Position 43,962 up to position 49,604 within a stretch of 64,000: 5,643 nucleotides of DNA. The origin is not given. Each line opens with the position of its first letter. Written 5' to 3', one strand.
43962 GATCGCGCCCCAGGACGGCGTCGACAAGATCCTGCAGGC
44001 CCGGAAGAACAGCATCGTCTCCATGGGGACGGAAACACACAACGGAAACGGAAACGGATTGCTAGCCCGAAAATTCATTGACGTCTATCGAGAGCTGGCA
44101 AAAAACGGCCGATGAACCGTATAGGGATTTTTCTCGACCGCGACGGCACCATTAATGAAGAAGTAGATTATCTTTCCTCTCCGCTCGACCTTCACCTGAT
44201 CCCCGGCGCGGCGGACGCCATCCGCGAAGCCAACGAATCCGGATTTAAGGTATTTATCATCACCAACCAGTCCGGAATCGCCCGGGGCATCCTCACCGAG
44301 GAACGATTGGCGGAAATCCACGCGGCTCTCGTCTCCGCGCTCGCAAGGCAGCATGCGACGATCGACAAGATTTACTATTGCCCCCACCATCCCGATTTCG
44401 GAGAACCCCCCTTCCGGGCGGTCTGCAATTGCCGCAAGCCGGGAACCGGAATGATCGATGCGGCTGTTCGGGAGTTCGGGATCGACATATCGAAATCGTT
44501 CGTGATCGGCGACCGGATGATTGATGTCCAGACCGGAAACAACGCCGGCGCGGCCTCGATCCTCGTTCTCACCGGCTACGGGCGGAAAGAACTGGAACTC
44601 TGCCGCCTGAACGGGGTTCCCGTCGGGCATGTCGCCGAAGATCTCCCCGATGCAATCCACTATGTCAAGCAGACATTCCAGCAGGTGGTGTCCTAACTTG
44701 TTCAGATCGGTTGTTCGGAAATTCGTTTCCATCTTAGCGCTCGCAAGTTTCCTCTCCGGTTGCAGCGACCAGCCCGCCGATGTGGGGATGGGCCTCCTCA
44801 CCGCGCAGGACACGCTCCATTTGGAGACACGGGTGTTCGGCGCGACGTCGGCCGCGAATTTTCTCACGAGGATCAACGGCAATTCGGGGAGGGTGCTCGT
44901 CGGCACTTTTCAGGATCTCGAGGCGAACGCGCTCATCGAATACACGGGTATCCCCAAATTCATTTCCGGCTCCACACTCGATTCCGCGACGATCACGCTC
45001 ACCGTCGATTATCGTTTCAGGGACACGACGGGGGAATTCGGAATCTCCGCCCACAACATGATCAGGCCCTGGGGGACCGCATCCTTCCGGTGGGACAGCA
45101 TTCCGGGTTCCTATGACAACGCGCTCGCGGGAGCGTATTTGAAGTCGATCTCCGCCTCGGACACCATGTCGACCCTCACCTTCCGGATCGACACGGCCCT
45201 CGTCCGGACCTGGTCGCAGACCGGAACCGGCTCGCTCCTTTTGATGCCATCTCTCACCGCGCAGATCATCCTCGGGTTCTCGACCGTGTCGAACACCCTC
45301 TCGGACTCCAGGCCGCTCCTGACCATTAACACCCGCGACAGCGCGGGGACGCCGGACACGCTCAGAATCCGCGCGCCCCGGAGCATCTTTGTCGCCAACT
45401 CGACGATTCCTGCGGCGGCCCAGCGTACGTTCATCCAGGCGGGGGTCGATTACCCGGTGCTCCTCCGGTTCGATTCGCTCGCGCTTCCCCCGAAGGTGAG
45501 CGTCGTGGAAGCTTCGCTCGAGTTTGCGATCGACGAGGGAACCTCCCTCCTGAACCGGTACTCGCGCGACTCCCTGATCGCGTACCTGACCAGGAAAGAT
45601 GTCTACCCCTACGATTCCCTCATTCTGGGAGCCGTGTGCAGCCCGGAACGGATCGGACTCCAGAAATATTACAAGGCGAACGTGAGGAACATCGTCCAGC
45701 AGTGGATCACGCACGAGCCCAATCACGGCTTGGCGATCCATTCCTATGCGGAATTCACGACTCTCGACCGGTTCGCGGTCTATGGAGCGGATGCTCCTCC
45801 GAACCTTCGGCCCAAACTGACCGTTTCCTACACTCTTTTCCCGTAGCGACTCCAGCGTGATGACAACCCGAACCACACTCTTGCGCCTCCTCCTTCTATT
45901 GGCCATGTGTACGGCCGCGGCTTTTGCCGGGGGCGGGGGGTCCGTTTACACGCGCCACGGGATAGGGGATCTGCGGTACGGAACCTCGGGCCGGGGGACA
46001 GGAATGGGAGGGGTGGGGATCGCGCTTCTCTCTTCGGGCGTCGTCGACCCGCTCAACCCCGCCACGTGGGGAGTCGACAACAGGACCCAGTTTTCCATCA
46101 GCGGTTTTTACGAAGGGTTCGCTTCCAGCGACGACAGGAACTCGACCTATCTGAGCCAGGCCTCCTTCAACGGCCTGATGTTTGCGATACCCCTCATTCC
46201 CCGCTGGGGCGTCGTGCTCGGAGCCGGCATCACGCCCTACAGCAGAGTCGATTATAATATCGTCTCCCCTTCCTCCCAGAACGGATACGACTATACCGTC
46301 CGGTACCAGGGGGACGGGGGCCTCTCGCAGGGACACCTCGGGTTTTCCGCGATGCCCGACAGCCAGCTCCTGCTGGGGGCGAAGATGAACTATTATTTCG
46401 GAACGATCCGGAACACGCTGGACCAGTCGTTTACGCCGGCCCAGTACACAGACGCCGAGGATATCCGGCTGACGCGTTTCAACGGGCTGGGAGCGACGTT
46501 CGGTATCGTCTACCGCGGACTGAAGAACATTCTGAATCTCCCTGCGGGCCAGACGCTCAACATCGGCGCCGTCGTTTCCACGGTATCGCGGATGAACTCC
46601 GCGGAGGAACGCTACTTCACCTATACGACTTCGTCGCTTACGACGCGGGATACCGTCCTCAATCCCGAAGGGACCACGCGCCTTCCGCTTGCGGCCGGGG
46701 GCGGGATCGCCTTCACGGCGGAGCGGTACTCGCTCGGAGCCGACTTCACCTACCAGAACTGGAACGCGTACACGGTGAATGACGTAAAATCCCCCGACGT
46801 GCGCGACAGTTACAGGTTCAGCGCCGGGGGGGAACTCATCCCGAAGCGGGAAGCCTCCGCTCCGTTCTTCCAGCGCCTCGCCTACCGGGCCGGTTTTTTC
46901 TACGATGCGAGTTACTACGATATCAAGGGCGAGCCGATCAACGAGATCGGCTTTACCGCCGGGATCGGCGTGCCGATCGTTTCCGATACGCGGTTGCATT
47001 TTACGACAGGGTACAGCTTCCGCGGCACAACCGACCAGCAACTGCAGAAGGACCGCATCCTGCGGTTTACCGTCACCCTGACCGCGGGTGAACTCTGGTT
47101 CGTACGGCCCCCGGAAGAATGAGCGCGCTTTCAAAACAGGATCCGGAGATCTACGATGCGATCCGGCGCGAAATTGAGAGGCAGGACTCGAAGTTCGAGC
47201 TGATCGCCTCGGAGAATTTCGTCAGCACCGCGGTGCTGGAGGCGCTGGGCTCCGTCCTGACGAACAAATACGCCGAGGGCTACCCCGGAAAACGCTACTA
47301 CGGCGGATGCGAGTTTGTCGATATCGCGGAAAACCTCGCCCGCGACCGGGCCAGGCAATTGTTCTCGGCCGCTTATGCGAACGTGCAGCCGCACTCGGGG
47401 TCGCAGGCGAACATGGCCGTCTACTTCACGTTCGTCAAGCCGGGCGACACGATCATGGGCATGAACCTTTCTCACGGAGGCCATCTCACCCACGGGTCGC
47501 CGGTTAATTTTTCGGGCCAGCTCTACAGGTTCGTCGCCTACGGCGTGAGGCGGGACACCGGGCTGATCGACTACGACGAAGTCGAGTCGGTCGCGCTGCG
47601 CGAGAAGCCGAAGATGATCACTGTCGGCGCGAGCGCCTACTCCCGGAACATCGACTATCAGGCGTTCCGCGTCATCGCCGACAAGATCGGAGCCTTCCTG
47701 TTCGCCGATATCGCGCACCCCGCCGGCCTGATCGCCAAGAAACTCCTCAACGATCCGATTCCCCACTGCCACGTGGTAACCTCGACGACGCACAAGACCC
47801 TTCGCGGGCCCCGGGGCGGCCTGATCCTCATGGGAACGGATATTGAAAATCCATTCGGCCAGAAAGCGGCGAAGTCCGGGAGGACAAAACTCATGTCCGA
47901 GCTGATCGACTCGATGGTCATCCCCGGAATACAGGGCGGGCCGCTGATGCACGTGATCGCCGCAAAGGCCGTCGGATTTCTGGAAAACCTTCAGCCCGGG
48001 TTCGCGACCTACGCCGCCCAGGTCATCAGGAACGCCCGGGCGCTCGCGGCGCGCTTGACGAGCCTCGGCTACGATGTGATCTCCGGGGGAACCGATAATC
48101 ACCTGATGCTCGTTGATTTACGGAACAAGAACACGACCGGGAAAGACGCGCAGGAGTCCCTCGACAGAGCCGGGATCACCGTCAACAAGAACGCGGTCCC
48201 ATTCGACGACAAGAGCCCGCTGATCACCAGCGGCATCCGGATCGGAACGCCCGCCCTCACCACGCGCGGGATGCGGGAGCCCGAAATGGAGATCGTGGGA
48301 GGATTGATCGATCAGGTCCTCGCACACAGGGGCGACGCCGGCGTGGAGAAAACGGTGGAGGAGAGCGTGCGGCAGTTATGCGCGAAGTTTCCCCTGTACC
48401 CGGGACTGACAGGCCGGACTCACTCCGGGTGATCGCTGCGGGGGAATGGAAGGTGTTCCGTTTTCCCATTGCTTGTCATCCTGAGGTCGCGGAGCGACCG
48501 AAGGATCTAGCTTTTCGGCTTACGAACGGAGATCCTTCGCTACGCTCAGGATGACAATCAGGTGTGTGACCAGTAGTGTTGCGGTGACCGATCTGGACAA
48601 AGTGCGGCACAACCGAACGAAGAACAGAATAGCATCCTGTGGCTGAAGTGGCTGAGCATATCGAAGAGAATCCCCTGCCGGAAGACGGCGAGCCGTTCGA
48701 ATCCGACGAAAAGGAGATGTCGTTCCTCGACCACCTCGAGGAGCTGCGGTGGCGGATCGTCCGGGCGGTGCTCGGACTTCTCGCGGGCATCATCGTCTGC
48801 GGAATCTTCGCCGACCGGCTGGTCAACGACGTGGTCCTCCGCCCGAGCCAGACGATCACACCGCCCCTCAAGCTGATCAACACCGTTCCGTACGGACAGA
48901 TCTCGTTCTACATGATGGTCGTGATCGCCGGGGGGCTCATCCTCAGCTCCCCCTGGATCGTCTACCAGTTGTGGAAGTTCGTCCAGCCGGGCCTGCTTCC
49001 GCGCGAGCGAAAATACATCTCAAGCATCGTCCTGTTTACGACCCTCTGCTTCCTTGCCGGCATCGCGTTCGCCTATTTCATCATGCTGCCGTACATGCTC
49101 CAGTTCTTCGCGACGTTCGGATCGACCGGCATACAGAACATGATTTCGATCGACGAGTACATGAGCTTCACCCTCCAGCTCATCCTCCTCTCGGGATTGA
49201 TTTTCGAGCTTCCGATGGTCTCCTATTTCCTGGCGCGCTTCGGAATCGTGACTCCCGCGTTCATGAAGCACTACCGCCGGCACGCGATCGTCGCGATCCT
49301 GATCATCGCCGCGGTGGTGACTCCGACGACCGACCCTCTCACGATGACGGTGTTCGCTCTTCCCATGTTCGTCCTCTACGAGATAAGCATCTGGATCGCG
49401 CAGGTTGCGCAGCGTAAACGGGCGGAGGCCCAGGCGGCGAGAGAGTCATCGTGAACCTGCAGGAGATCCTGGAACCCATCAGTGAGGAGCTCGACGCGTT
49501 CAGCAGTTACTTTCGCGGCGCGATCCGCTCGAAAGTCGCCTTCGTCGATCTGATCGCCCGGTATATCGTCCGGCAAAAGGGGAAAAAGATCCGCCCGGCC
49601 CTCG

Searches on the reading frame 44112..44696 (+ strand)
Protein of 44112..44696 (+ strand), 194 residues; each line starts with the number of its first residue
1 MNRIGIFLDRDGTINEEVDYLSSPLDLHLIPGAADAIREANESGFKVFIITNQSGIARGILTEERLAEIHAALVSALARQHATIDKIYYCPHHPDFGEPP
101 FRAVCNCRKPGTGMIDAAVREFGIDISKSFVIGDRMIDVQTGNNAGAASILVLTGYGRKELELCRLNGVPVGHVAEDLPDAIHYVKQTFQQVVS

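Call 64: search_protein_families(library=pfam, proteins=[window:44112-44696:+])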
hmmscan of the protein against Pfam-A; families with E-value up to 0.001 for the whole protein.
window:44112-44696:+ (194 aa): 5 families
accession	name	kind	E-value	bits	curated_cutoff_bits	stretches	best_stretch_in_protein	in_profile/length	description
PF13242.12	Hydrolase_like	-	1.5e-15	57.3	22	1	107-181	2-75/75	HAD-hyrolase-like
PF13419.12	HAD_2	-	4.8e-08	33.8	23.8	1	108-152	134-178/178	Haloacid dehalogenase-like hydrolase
PF00702.32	Hydrolase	-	9.2e-08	33.1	26.4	1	27-146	97-191/191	haloacid dehalogenase-like hydrolase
PF08645.17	PNK3P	-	2.2e-06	27.9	22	1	33-134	34-125/161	Polynucleotide kinase 3 phosphatase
PF13344.12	Hydrolase_6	-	1.1e-05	25.9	27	1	6-59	1-45/101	Haloacid dehalogenase-like hydrolase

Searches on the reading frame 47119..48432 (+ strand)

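Call 64: search_protein_families(library=pfam, proteins=[window:47119-48432:+])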
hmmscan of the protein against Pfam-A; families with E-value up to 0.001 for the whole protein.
window:47119-48432:+ (437 aa): 1 family
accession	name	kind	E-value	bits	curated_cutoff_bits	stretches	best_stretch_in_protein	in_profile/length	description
PF00464.25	SHMT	-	4.5e-166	552.8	27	1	4-396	1-398/399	Serine hydroxymethyltransferase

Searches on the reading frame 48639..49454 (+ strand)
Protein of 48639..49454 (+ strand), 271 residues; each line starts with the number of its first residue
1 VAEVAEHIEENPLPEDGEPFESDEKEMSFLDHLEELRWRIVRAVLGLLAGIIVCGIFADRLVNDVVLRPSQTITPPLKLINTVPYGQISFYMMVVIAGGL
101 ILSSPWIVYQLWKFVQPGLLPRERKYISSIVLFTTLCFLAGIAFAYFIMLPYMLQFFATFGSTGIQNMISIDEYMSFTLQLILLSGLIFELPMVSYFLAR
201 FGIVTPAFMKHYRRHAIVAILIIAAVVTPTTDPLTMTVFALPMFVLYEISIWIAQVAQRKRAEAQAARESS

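Call 64: search_protein_families(library=pfam, proteins=[window:48639-49454:+])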
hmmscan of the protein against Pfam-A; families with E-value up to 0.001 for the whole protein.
window:48639-49454:+ (271 aa): 1 family
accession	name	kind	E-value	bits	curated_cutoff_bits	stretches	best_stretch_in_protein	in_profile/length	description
PF00902.23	TatC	-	4.2e-68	229.7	25.1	1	31-242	1-208/208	Sec-independent protein translocase protein (TatC)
